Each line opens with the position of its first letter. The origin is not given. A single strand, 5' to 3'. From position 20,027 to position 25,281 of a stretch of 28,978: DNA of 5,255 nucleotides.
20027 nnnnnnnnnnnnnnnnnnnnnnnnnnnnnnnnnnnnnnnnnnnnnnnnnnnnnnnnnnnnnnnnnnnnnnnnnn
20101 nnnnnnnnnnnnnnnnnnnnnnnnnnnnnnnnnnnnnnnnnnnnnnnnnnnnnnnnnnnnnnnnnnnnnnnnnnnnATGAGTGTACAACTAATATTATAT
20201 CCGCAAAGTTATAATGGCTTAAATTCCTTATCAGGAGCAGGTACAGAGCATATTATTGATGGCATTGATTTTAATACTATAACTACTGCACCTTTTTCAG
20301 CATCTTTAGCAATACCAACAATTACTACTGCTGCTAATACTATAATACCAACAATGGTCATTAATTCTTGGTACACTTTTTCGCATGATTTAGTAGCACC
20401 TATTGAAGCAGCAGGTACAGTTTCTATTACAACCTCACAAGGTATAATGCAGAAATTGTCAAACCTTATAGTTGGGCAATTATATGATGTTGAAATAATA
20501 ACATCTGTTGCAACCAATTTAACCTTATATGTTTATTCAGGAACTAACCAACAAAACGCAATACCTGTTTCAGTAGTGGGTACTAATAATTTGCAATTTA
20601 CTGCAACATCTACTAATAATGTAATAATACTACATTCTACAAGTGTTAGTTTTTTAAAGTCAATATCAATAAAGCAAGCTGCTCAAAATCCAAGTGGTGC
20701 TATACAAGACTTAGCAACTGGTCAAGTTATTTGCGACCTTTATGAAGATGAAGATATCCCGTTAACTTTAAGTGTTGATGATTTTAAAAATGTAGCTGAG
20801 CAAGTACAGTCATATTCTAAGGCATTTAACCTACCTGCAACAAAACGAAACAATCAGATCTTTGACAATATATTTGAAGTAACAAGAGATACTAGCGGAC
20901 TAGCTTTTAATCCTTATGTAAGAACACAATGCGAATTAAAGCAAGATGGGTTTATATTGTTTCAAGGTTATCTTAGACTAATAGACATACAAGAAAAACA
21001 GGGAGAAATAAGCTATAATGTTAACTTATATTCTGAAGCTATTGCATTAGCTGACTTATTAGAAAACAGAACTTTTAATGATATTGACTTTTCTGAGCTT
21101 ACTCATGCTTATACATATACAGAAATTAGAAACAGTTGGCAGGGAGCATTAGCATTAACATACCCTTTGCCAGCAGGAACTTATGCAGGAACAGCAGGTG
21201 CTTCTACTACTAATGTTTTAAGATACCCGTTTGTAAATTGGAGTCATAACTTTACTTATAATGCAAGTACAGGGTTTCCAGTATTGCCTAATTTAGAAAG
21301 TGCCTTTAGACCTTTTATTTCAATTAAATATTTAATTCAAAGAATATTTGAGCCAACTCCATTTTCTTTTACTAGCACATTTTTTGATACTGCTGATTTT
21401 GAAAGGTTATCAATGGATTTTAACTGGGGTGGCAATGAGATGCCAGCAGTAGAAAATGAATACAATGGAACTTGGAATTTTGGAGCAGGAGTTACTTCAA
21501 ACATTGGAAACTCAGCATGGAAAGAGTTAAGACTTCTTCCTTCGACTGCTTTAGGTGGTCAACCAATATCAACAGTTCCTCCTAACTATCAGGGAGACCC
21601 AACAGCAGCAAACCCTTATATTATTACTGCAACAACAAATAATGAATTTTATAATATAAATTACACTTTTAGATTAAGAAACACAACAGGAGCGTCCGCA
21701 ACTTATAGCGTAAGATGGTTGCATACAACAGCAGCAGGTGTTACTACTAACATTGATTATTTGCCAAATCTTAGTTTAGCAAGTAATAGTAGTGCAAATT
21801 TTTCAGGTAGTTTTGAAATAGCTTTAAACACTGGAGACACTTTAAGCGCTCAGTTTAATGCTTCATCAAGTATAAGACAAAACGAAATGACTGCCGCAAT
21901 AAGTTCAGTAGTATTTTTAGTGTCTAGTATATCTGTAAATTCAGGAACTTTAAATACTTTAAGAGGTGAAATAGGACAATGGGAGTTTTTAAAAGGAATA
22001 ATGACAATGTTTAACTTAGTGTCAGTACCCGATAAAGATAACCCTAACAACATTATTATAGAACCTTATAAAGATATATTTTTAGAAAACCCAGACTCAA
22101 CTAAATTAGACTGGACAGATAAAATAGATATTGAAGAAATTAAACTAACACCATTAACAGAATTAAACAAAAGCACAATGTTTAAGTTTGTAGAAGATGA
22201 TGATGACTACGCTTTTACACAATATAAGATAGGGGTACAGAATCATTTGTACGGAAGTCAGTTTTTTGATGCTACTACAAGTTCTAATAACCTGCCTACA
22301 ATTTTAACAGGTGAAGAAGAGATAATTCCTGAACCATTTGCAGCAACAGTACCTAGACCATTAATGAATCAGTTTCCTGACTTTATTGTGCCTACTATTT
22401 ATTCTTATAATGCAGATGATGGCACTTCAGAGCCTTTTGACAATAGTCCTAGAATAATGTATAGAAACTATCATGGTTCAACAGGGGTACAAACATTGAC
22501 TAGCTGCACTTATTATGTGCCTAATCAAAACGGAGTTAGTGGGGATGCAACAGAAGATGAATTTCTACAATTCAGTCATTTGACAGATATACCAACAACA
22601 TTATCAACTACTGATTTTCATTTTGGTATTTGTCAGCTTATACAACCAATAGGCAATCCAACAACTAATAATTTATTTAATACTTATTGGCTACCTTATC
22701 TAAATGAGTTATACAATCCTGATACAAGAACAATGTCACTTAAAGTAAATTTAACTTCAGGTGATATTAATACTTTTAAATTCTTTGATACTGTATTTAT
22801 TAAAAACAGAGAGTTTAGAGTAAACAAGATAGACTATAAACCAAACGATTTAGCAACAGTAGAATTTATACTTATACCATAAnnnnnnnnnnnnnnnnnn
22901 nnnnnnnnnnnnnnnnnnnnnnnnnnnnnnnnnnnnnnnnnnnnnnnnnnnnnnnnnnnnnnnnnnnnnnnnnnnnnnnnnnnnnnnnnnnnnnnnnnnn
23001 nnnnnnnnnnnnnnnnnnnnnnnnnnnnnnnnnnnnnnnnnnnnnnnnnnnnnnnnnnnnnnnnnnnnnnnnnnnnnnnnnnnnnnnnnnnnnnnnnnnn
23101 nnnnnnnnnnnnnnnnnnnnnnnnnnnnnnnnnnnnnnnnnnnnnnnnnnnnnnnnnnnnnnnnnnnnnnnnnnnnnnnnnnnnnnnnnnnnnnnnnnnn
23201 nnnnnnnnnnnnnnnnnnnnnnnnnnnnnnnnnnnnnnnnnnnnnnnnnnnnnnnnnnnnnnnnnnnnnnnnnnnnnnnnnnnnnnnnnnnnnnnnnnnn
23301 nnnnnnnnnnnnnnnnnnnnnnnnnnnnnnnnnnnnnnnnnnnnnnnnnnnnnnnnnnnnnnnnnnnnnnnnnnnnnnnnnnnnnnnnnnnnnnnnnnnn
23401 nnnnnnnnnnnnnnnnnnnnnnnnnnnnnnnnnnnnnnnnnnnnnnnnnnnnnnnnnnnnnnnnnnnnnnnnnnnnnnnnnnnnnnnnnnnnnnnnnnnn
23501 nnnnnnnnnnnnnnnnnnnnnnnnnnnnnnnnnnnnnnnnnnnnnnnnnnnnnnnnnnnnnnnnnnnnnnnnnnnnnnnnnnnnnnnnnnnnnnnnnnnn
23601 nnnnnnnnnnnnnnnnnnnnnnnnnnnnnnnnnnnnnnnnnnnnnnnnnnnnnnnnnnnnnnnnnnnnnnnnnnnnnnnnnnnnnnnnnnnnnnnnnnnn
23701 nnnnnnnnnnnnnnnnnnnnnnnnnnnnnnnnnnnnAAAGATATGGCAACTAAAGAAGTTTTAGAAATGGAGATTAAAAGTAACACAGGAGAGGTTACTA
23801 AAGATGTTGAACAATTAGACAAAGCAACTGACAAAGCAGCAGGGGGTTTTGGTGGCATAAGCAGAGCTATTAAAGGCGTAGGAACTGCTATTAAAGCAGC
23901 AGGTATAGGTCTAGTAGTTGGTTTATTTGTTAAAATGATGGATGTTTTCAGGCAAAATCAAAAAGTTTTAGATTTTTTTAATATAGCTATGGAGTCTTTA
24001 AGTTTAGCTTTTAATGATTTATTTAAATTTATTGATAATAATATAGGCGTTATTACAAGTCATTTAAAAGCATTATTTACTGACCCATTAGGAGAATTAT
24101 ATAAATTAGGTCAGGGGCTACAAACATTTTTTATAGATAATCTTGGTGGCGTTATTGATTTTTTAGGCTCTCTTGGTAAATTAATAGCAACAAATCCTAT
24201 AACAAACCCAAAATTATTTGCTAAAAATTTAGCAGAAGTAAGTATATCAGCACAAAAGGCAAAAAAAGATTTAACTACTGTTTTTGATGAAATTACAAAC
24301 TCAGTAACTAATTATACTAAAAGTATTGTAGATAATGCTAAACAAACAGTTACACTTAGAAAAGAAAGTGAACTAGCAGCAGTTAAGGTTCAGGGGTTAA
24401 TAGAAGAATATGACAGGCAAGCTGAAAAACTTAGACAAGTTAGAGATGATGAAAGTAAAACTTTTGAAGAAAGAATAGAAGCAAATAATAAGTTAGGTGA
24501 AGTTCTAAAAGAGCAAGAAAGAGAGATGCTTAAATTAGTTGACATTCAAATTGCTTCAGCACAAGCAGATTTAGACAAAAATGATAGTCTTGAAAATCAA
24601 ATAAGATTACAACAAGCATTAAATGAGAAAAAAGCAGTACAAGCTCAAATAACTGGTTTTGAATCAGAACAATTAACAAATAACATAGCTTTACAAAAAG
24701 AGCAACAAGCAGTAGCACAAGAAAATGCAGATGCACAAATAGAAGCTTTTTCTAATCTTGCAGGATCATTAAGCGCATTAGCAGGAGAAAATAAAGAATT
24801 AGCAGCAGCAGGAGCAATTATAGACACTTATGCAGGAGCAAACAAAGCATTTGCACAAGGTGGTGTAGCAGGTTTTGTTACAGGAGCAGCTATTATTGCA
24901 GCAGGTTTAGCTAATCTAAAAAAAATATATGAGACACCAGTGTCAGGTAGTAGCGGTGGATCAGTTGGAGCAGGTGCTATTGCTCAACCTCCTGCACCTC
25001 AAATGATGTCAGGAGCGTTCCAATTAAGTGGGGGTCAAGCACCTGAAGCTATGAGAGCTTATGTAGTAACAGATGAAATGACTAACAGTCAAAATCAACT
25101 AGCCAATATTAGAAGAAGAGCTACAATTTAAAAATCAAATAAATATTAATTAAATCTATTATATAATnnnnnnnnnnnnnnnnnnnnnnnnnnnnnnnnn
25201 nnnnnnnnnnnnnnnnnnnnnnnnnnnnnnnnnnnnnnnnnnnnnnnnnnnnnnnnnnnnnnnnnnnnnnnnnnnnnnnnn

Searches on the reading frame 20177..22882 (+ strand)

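Call 11: search_protein_families(library=phrogs, proteins=[window:20177-22882:+])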
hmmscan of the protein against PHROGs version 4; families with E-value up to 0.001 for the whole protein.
window:20177-22882:+ (901 aa): 1 family
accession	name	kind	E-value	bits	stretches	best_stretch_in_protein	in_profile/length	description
phrog_38559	-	unknown function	1.8e-12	47.4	2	184-420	14-241/754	-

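Call 18: search_protein_families(library=pfam, max_evalue=0.01, proteins=[window:20177-22882:+])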
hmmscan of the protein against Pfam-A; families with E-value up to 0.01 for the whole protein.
window:20177-22882:+ (901 aa): 0 families

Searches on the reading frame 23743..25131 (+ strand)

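Call 11: search_protein_families(library=phrogs, proteins=[window:23743-25131:+])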
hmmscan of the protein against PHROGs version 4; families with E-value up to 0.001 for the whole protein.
window:23743-25131:+ (462 aa): 1 family
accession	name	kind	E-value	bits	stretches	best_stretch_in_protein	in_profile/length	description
phrog_21537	-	head and packaging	3.4e-12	46.9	1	26-332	118-421/682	virion structural protein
